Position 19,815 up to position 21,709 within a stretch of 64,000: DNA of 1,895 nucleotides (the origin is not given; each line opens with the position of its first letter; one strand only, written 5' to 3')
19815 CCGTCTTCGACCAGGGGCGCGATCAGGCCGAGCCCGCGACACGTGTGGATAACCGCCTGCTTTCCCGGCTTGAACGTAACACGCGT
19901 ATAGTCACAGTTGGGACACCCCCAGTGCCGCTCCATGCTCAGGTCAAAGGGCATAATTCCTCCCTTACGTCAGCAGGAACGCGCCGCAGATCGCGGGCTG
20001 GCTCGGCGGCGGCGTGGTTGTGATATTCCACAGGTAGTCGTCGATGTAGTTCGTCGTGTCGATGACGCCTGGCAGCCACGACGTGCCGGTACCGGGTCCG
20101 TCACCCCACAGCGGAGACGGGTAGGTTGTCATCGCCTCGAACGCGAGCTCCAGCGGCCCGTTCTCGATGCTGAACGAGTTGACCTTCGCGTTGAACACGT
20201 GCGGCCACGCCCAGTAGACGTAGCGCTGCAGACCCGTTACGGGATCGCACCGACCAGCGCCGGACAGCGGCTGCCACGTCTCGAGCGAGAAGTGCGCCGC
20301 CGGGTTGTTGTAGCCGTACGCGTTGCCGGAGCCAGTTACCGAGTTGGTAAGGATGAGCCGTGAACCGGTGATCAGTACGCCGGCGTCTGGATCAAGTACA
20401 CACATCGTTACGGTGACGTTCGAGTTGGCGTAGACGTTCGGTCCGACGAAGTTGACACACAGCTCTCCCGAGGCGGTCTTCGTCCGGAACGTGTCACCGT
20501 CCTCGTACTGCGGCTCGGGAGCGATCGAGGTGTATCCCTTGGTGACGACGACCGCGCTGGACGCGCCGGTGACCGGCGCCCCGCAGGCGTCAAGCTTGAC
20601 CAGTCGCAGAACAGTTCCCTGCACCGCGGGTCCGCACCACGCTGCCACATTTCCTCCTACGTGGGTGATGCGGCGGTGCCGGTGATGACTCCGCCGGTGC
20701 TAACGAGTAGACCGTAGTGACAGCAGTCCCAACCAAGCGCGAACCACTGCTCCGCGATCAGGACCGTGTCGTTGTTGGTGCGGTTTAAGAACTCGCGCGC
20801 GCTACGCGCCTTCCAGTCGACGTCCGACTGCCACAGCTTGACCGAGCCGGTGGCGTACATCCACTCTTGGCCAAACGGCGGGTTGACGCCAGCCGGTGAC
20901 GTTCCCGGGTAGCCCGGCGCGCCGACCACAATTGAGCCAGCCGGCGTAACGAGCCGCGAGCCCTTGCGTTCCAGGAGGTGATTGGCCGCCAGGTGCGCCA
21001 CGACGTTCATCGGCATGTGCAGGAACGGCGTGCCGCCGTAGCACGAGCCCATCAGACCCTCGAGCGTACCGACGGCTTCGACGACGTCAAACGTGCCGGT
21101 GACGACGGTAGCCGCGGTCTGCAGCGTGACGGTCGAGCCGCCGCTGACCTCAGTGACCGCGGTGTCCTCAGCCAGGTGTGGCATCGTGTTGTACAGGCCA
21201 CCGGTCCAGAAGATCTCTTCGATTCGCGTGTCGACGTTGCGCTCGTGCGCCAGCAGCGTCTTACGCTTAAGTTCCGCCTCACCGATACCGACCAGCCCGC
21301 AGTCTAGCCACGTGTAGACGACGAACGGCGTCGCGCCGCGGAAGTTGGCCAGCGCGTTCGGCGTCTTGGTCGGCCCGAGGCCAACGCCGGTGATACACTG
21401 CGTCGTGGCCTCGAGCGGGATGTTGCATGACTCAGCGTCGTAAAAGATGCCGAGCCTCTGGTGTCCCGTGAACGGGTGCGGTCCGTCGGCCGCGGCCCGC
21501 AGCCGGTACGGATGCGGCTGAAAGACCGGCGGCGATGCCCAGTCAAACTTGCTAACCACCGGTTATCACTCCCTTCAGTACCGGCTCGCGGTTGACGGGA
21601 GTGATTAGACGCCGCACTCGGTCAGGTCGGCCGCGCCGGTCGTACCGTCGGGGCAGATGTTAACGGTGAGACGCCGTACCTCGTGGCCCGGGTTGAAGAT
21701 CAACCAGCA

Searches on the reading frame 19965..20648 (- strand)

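Call 9: search_protein_families(library=phrogs, proteins=[window:19965-20648:-], max_evalue=0.001)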
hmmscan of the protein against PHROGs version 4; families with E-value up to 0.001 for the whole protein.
window:19965-20648:- (227 aa): 1 family
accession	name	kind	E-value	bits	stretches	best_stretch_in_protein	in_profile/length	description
phrog_792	-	tail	5.2e-29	102.5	1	4-185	4-184/350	major tail protein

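Call 10: search_protein_families(library=pfam, proteins=[window:19965-20648:-], max_evalue=0.001)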
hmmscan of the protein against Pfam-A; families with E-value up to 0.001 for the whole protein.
window:19965-20648:- (227 aa): 0 families

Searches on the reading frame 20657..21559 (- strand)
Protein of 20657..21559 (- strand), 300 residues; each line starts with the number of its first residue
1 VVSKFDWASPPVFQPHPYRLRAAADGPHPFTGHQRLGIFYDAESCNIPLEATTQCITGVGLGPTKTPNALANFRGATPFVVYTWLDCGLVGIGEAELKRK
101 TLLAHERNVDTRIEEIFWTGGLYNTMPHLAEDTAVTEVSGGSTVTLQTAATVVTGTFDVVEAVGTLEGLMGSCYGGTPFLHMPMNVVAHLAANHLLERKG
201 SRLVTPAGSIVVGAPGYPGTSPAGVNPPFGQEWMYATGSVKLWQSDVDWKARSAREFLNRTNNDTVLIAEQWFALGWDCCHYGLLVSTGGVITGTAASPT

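Call 9: search_protein_families(library=phrogs, proteins=[window:20657-21559:-], max_evalue=0.001)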
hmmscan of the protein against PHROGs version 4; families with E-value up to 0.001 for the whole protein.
window:20657-21559:- (300 aa): 1 family
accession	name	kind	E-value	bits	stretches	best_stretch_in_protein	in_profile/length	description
phrog_779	-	unknown function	1.4e-29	104.3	1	10-280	16-265/284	-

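Call 10: search_protein_families(library=pfam, proteins=[window:20657-21559:-], max_evalue=0.001)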
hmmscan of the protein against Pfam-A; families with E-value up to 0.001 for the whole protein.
window:20657-21559:- (300 aa): 0 families
